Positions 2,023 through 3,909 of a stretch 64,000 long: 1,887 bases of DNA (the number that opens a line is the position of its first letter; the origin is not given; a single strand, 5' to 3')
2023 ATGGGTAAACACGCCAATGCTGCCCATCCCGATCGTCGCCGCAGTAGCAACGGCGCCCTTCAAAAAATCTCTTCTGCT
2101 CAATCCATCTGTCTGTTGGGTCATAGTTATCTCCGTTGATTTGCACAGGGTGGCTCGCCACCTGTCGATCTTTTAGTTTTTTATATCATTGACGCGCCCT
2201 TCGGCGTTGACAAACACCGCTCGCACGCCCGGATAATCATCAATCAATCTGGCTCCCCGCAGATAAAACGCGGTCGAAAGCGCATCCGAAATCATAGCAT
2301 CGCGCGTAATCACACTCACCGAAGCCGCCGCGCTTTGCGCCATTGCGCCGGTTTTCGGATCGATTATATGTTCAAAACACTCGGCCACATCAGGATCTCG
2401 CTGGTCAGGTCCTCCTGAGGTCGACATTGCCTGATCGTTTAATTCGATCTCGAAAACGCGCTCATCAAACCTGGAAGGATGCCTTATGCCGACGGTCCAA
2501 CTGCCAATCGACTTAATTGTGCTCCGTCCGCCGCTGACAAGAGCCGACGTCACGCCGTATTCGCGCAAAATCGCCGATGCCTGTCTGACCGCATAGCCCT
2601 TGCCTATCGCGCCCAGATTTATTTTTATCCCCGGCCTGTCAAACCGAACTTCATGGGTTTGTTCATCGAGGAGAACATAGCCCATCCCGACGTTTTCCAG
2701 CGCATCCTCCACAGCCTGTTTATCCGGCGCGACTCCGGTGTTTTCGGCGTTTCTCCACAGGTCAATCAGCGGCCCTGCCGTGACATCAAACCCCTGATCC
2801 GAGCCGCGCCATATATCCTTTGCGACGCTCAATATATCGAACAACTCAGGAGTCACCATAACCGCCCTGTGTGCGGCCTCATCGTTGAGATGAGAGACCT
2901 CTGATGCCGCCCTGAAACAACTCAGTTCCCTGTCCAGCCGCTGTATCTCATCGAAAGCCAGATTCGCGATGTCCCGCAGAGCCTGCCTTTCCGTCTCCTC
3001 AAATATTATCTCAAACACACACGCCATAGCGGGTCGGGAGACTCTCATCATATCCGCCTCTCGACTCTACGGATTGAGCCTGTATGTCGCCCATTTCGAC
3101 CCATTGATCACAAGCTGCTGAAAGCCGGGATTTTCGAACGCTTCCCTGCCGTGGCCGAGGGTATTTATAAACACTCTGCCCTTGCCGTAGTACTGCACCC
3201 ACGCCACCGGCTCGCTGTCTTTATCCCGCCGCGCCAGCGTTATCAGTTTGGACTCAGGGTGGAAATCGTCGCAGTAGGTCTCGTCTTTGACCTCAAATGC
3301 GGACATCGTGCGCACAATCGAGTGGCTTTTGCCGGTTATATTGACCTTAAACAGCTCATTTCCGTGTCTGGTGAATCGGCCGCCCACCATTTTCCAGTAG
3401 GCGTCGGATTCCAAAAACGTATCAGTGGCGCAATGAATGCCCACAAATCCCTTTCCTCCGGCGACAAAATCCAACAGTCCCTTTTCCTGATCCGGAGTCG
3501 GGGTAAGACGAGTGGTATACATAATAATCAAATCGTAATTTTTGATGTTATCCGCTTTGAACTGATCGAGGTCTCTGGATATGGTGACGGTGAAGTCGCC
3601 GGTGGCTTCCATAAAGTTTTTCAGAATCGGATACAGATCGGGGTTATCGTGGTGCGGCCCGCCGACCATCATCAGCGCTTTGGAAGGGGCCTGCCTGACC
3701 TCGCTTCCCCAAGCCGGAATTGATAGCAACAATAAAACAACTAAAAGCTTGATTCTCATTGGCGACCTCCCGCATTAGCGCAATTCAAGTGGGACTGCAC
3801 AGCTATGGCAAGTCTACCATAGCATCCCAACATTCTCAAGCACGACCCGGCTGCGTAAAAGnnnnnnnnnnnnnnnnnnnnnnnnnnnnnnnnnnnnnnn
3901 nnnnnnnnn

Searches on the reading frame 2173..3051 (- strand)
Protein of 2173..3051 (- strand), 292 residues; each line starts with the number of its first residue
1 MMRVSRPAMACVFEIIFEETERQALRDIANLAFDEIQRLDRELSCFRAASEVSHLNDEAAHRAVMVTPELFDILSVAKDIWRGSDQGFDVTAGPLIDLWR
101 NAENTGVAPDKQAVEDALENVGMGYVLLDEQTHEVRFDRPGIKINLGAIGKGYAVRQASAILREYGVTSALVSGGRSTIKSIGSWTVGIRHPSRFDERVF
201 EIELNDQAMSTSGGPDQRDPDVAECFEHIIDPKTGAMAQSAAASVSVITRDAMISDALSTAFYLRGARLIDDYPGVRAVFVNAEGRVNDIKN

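Call 38: find_encoding_contigs(protein=window:2173-3051:-, flank=10000, max_places=6)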
Protein window:2173-3051:- (292 aa): 1 contig read that carries it; 1 place shown.
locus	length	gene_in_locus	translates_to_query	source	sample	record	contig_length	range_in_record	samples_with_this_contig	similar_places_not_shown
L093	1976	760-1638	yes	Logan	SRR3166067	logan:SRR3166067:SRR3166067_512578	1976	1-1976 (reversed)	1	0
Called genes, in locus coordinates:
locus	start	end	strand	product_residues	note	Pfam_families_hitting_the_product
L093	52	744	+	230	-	PF06283:ThuA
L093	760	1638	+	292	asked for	PF02424:ApbE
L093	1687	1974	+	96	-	?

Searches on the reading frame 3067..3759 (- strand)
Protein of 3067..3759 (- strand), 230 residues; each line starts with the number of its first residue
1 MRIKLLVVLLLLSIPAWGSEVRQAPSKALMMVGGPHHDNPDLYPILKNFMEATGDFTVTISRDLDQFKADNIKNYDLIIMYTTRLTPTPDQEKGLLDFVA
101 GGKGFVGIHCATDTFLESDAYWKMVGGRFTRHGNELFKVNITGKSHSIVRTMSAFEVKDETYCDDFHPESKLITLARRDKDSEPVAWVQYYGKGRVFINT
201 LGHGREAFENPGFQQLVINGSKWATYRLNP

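Call 39: find_encoding_contigs(protein=window:3067-3759:-, flank=10000, max_places=6)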
Protein window:3067-3759:- (230 aa): 6 contigs read that carry it; 6 places shown.
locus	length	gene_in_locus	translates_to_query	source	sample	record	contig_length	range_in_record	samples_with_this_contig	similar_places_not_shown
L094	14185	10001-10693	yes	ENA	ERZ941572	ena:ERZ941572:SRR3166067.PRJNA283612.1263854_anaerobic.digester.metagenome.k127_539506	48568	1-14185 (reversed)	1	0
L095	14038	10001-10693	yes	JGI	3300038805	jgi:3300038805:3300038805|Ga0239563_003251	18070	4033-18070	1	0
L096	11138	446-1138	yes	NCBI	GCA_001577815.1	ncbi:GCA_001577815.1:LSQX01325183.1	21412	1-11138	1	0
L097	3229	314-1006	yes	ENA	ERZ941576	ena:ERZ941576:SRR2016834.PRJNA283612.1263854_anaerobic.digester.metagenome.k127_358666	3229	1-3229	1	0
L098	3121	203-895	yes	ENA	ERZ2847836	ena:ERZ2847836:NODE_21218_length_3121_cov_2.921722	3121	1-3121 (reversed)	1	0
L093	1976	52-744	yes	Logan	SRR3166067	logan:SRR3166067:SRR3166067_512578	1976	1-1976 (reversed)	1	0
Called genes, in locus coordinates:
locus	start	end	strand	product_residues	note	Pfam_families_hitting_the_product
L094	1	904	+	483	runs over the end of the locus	PF05140:ResB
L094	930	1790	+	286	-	PF01578:Cytochrom_C_asm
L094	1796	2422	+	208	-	PF13241:NAD_binding_7, PF14824:Sirohm_synth_M, PF10414:CysG_dimeriser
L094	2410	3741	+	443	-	PF05201:GlutR_N, PF16912:Glu_dehyd_C (weak), PF01488:Shikimate_DH, PF13241:NAD_binding_7 (weak), PF03807:F420_oxidored (weak), PF00745:GlutR_dimer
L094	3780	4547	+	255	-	PF01578:Cytochrom_C_asm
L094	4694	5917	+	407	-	PF00696:AA_kinase, PF01842:ACT, PF22468:ACT_9, PF13840:ACT_7, PF22468:ACT_9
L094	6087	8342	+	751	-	PF00756:Esterase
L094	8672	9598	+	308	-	-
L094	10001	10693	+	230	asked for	PF06283:ThuA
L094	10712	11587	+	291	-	PF02424:ApbE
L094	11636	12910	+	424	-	PF10518:TAT_signal (faint), PF01408:GFO_IDH_MocA, PF22725:GFO_IDH_MocA_C3, PF02894:GFO_IDH_MocA_C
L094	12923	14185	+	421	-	?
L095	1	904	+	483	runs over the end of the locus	PF05140:ResB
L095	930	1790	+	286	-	PF01578:Cytochrom_C_asm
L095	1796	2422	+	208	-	PF13241:NAD_binding_7, PF14824:Sirohm_synth_M, PF10414:CysG_dimeriser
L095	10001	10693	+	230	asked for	PF06283:ThuA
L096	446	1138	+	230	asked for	PF06283:ThuA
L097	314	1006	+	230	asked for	PF06283:ThuA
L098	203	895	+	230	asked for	PF06283:ThuA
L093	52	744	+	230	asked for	PF06283:ThuA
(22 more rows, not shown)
